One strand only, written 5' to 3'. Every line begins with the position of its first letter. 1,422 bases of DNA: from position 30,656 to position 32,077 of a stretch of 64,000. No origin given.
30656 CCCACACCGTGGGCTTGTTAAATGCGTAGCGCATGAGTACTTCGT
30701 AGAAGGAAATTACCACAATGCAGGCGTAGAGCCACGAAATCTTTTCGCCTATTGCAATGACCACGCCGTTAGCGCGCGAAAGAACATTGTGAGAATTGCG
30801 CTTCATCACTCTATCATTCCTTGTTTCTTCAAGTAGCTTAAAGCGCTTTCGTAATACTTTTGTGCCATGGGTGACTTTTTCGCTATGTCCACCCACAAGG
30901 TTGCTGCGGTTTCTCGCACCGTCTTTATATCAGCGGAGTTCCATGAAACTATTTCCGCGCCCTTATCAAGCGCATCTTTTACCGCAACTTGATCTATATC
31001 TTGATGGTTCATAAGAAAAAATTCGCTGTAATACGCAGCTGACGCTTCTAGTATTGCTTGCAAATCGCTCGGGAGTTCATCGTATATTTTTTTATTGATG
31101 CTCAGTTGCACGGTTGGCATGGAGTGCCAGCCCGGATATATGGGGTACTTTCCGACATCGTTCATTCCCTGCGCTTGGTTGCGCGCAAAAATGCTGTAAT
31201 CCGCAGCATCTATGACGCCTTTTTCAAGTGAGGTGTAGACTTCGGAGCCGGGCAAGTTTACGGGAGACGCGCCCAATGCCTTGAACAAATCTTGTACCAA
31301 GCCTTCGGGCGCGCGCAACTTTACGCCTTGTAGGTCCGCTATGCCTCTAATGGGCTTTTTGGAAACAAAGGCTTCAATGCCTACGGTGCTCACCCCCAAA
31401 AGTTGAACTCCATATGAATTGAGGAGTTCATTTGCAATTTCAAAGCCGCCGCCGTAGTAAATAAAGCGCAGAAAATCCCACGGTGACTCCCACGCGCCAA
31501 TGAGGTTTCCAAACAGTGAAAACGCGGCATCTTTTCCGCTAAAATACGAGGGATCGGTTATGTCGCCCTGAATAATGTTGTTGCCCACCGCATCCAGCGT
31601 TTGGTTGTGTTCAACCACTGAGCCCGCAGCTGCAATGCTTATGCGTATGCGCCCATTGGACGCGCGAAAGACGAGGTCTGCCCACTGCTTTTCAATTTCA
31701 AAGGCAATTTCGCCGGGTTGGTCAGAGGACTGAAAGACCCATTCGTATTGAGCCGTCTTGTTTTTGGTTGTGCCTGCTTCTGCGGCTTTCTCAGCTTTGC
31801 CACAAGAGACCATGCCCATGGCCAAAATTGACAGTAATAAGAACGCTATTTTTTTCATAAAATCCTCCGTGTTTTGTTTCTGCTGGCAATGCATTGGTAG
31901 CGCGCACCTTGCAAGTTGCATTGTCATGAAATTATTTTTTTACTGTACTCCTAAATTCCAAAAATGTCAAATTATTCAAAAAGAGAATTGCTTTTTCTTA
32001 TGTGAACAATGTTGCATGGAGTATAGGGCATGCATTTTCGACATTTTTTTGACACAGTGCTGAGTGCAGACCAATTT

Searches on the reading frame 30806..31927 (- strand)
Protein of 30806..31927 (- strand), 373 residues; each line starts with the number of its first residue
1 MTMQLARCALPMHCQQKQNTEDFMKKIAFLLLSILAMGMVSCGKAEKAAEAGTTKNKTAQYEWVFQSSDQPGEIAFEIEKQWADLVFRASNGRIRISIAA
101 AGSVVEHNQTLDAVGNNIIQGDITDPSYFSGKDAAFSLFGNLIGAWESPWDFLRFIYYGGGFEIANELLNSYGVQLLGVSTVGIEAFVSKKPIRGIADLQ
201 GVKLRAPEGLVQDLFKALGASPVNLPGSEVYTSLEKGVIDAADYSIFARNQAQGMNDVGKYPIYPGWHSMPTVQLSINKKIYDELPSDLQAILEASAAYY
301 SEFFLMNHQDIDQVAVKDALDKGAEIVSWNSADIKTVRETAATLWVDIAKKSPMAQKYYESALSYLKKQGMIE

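Call 27: search_protein_families(library=pfam, proteins=[window:30806-31927:-], max_evalue=0.00001)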
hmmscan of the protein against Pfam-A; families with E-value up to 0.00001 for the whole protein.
window:30806-31927:- (373 aa): 1 family
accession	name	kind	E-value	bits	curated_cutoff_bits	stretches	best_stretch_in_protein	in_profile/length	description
PF03480.18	DctP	-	3.7e-44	151.6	23.4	1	76-350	12-284/286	Bacterial extracellular solute-binding protein, family 7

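Call 39: search_solved_structures(query=window:30806-31927:-, max_evalue=1e-10, show_alignments=1)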
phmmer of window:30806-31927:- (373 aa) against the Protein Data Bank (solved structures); distinct sequences matched with E-value up to 1e-10: 48.
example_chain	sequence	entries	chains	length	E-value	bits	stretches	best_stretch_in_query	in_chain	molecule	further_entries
4pe3_A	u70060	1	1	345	1.6e-88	300.1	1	60-372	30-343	TRAP dicarboxylate transporter-DctP subunit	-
2zzv_A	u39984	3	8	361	5.2e-36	127.5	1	42-371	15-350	ABC transporter, solute-binding protein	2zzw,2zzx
7ug8_A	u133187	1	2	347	3.4e-31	111.6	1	88-350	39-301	Ketoacid-binding protein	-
5cm6_A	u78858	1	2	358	5.4e-29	104.4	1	60-365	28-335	TRAP dicarboxylate transporter-DctP subunit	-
7e9y_A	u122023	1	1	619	3.9e-28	101.5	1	59-254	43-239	Lactate-binding periplasmic protein TTHA0766,Lactate-binding periplasmic protein TTHA0766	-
4pet_A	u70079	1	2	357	4.7e-27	98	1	60-361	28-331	Extracellular solute-binding protein, family 7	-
2hzk_A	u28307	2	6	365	5.6e-27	97.7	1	75-365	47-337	TRAP-T family sorbitol/mannitol transporter, periplasmic binding protein, SmoM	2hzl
4yzz_A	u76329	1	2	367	2.9e-26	95.4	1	83-359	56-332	TRAP TRANSPORTER SOLUTE BINDING PROTEIN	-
4yic_A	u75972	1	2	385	3.4e-26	95.1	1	83-359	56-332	TRAP TRANSPORTER SOLUTE BINDING PROTEIN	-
8zmz_A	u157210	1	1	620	5.2e-26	94.5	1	58-286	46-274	Lactate-binding periplasmic protein TTHA0766,Red fluorescent protein drFP583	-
4ovt_A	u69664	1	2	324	1.5e-18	70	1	69-343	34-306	TRAP dicarboxylate transporter, DctP subunit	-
7nr2_AAA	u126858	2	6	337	7.4e-17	64.4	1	80-336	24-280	TRAP dicarboxylate transporter, DctP subunit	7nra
4n15_A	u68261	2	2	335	3.6e-15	58.9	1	151-355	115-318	TRAP dicarboxylate transporter, DctP subunit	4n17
4ln5_A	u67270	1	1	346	3.9e-15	58.8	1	151-355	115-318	TRAP dicarboxylate transporter, DctP subunit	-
4mhf_A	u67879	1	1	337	6.1e-15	58.1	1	177-333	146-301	TRAP dicarboxylate transporter, DctP subunit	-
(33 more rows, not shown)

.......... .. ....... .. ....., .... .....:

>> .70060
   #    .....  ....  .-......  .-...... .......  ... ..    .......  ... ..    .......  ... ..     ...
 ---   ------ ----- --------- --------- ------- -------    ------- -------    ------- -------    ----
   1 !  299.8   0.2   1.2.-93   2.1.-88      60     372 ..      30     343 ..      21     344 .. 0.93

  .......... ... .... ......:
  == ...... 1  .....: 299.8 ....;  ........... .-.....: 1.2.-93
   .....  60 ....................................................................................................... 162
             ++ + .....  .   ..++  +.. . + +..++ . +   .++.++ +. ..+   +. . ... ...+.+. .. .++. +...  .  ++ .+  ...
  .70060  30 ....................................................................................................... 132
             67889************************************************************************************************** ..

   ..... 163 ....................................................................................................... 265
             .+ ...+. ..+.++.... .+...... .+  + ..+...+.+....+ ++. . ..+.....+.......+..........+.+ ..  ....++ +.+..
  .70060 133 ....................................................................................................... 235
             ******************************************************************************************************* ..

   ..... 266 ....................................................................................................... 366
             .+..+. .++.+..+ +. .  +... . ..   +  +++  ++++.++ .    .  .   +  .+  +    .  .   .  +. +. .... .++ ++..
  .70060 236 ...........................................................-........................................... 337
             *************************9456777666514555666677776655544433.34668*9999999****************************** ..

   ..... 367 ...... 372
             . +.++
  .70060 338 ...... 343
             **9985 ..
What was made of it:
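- Tried and rejected: A PDB search with the DctP homologue, meant to place the organism near T. pallidum, was uninformative (call 39).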
